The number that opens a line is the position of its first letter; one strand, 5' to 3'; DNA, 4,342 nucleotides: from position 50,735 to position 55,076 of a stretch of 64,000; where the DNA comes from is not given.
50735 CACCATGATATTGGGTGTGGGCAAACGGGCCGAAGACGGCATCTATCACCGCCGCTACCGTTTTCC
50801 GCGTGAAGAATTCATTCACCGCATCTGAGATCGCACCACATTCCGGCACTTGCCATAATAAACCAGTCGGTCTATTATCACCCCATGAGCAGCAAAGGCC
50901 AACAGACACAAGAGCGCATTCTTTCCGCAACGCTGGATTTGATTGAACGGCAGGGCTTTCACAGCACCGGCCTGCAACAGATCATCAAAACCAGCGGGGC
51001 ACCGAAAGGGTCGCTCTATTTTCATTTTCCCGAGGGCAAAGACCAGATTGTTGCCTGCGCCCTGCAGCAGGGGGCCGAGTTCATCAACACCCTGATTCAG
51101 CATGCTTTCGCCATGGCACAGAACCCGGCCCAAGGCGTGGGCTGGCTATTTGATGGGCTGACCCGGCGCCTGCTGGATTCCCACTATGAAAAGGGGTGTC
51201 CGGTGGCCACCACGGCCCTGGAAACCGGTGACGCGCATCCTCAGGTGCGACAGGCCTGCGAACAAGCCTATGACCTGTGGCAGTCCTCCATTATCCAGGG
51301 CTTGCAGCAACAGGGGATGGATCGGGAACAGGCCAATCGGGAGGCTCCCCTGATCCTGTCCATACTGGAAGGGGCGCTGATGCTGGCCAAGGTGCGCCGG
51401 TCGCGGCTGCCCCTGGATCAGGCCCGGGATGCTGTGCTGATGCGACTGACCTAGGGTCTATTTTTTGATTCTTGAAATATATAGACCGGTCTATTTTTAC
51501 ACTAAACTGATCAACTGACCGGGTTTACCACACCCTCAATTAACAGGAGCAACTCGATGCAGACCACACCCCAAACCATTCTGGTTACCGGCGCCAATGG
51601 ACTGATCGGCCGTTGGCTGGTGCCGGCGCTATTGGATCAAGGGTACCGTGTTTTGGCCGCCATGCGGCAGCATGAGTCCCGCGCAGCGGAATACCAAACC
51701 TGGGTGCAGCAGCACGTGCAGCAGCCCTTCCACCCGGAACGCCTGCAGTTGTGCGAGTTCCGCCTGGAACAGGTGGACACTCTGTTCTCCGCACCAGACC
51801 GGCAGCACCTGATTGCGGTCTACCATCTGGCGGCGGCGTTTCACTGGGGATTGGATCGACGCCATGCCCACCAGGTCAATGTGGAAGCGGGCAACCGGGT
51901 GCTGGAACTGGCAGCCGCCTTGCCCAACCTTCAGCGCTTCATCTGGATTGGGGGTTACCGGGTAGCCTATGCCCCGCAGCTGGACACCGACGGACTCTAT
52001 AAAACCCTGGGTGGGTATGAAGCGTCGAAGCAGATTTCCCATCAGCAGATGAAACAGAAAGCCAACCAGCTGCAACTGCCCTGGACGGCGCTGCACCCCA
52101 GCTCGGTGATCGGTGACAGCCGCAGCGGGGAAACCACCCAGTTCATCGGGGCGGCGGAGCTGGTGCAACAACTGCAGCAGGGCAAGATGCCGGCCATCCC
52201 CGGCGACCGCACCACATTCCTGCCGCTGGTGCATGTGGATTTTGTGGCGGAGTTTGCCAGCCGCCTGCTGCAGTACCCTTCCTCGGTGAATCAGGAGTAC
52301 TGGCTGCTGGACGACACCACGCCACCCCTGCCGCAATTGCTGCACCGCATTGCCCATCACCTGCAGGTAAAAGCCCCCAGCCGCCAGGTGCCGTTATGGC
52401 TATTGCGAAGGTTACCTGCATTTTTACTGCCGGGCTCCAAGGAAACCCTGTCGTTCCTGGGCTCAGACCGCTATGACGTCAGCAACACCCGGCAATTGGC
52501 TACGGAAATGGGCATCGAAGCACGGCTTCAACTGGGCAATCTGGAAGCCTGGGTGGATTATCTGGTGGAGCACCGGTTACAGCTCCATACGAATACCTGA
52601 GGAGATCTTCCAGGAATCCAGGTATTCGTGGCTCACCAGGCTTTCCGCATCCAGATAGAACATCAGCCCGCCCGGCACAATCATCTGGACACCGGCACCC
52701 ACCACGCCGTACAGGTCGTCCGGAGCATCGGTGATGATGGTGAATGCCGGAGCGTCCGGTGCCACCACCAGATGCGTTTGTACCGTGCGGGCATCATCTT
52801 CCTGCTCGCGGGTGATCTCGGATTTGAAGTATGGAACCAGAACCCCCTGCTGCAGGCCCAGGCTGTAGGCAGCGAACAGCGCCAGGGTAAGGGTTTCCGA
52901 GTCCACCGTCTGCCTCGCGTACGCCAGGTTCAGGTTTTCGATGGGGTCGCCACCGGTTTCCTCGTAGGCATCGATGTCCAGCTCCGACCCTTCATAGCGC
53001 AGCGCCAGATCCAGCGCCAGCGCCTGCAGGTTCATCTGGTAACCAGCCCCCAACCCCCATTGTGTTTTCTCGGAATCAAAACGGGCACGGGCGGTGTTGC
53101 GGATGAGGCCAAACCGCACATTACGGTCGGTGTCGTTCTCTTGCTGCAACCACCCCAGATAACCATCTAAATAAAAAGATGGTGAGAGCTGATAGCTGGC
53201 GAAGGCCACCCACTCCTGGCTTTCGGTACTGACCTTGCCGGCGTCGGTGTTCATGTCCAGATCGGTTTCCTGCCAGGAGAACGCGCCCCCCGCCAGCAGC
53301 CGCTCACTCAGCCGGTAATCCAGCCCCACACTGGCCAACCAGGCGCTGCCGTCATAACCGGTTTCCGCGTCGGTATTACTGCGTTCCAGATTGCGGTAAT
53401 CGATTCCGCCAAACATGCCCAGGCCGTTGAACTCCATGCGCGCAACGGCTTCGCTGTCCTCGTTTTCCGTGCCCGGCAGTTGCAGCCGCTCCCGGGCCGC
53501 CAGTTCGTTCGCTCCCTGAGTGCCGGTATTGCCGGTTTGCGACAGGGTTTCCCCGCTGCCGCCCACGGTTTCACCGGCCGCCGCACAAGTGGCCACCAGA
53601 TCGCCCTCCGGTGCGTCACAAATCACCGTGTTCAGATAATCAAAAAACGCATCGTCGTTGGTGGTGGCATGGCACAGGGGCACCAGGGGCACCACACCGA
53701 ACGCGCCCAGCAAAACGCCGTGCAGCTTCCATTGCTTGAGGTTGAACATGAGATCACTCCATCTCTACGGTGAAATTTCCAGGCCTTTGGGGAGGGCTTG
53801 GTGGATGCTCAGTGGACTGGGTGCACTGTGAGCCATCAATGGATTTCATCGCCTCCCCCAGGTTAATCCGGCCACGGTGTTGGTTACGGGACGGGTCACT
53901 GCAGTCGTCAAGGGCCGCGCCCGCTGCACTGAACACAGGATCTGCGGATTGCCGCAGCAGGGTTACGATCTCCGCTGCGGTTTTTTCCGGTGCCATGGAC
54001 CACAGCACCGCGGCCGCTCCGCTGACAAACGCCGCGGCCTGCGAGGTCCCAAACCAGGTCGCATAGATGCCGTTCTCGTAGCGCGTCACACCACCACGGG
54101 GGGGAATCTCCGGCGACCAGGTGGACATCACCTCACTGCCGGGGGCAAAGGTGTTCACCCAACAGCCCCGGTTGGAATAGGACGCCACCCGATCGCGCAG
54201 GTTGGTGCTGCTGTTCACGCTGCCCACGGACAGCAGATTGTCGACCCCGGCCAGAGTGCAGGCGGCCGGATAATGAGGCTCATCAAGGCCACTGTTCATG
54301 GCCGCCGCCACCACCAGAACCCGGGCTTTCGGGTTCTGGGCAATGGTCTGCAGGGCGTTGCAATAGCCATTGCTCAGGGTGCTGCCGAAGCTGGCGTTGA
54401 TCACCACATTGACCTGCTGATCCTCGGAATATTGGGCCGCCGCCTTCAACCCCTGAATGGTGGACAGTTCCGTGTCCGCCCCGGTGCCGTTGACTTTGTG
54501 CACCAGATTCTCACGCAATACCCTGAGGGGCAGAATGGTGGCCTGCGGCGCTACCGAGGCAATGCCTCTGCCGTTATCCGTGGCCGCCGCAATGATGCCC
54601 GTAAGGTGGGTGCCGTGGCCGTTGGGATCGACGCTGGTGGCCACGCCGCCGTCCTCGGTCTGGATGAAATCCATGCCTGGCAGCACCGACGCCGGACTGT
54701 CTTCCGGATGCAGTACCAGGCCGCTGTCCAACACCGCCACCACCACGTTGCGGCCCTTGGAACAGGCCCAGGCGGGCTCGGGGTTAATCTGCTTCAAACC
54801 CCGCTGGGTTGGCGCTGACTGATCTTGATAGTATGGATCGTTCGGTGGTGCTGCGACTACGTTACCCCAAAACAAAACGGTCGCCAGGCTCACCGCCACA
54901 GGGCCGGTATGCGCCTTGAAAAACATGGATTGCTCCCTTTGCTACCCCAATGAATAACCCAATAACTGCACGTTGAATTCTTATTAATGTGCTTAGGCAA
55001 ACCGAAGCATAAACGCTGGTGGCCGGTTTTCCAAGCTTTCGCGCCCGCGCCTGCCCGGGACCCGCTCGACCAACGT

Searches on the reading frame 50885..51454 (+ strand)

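Call 43: search_protein_families(library=pfam, proteins=[window:50885-51454:+], max_evalue=0.001)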
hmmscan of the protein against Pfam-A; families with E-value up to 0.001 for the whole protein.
window:50885-51454:+ (189 aa): 3 families
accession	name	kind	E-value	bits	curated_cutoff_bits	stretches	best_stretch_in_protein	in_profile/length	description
PF21993.1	TetR_C_13_2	-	9.1e-28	97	27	1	81-182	1-102/103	Transcriptional regulator LmrA/YxaF-like, C-terminal domain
PF16925.10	TetR_C_13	-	9.9e-12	45.7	27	1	89-184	9-109/109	Tetracyclin repressor-like, C-terminal domain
PF00440.29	TetR_N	-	6.3e-11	42.3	24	1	12-56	1-44/47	Bacterial regulatory proteins, tetR family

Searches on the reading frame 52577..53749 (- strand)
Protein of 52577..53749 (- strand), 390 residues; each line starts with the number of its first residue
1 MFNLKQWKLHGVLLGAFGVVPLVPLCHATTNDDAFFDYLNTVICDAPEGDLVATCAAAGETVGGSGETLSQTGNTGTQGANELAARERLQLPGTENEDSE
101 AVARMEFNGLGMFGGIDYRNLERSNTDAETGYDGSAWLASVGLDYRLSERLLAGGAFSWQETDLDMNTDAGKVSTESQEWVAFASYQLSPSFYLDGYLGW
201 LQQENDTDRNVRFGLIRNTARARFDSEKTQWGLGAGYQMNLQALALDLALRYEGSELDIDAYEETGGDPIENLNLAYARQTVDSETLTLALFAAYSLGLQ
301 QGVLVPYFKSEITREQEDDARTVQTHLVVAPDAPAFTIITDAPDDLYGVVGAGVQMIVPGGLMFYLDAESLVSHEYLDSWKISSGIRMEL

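Call 43: search_protein_families(library=pfam, proteins=[window:52577-53749:-], max_evalue=0.001)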
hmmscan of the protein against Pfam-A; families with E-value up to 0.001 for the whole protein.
window:52577-53749:- (390 aa): 2 families
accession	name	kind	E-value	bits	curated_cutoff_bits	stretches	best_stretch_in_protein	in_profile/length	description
PF03797.25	Autotransporter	-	2.6e-40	139.2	26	1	116-368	5-254/255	Autotransporter beta-domain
PF13505.12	OMP_b-brl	-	5.7e-09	36.8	28.7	1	105-263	17-158/175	Outer membrane protein beta-barrel domain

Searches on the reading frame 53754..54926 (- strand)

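Call 43: search_protein_families(library=pfam, proteins=[window:53754-54926:-], max_evalue=0.001)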
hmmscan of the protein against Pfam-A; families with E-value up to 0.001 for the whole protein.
window:53754-54926:- (390 aa): 1 family
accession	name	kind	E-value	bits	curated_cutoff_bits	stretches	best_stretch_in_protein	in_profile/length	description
PF00082.27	Peptidase_S8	-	6.8e-37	127.8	21.8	1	58-329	1-274/288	Subtilase family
